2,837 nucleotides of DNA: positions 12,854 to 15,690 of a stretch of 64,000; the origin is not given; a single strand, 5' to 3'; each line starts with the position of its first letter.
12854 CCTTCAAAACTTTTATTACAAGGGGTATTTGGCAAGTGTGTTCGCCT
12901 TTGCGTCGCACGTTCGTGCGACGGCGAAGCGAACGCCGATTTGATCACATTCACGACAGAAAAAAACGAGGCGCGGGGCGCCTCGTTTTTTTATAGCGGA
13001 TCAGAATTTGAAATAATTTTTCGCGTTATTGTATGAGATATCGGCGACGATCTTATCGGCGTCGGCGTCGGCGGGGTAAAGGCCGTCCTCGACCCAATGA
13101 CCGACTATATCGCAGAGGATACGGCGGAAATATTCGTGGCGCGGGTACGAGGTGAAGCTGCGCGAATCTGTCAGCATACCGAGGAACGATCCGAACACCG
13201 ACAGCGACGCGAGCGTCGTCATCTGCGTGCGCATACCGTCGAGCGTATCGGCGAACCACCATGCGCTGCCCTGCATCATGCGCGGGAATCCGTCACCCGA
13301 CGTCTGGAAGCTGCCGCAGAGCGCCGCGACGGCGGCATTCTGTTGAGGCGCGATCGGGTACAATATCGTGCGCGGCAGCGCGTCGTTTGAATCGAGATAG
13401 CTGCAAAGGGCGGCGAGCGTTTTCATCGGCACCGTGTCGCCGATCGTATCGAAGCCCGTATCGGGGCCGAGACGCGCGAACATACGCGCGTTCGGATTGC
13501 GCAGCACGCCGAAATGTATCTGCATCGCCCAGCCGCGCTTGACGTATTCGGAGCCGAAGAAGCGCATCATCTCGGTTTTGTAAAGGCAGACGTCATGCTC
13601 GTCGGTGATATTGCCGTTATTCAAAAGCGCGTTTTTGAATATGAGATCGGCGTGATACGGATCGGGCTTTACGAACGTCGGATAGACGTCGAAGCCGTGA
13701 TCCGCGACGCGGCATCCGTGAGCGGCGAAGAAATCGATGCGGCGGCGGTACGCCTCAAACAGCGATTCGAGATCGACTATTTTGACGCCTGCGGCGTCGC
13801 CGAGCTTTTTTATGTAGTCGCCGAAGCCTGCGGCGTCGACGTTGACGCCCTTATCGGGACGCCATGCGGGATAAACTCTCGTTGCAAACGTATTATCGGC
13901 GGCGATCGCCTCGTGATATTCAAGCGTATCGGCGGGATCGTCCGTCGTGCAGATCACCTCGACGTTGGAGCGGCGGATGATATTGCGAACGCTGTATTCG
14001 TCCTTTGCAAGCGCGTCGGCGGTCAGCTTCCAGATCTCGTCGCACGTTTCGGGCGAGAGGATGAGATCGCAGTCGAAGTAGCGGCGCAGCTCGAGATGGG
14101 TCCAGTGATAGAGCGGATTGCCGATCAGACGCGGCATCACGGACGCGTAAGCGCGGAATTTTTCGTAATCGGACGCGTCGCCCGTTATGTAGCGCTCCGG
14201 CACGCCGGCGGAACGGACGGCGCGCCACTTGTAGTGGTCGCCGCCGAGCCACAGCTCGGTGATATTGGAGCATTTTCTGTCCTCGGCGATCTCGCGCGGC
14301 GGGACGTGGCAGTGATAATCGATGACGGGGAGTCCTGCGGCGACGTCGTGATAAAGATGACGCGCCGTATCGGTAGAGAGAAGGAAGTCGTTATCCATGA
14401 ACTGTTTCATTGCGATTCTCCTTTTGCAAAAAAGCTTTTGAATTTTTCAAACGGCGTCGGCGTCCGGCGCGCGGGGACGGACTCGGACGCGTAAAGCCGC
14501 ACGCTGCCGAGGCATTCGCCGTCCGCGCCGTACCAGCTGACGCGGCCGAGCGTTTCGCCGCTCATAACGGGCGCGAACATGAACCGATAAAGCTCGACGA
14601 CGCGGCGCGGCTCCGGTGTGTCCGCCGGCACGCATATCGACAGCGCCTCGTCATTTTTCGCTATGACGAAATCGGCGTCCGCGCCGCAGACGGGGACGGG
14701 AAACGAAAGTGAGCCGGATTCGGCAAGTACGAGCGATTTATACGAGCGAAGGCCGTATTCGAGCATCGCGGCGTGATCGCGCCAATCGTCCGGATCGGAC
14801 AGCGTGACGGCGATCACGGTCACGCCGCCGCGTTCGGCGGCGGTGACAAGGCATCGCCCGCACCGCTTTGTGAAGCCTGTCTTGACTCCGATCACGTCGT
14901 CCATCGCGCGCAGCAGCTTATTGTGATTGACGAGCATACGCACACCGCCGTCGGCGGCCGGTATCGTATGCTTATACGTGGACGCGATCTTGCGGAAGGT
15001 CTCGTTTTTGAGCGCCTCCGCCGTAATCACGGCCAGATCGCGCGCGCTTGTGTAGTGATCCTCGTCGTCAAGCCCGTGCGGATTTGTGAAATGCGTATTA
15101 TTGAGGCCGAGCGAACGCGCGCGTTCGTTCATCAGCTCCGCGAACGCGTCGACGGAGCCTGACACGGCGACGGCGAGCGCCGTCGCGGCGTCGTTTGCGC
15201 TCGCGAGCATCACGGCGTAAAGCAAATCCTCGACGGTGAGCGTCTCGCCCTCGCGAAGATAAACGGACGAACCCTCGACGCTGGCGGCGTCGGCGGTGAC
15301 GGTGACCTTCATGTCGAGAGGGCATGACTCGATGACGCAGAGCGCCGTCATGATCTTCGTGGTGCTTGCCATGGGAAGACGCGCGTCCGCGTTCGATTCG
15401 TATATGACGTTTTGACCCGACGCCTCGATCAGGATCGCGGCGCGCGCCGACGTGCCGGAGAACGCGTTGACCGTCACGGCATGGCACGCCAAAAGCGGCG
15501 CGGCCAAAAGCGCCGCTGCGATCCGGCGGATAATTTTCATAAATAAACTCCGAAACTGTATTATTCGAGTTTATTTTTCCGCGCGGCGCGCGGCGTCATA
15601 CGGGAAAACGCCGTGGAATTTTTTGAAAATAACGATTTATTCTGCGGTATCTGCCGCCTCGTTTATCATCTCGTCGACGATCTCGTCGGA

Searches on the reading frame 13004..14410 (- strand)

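Call 22: search_protein_families(library=pfam, proteins=[window:13004-14410:-])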
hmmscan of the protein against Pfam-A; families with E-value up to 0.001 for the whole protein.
window:13004-14410:- (469 aa): 1 family
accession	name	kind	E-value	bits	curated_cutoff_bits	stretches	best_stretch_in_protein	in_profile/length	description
PF02614.20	UxaC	-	2.4e-187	623.8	25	1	1-467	1-464/464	Glucuronate isomerase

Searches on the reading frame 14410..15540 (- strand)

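Call 22: search_protein_families(library=pfam, proteins=[window:14410-15540:-])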
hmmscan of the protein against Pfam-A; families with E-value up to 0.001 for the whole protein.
window:14410-15540:- (377 aa): 3 families
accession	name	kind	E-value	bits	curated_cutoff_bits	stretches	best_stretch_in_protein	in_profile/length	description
PF00768.25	Peptidase_S11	-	7.1e-61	206.1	27.6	1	30-249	10-237/239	D-alanyl-D-alanine carboxypeptidase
PF13354.11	Beta-lactamase2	-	6.1e-11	42.5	22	1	44-172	12-142/214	Beta-lactamase enzyme family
PF00144.29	Beta-lactamase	-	0.00039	20.1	27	0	48-69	43-64/329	Beta-lactamase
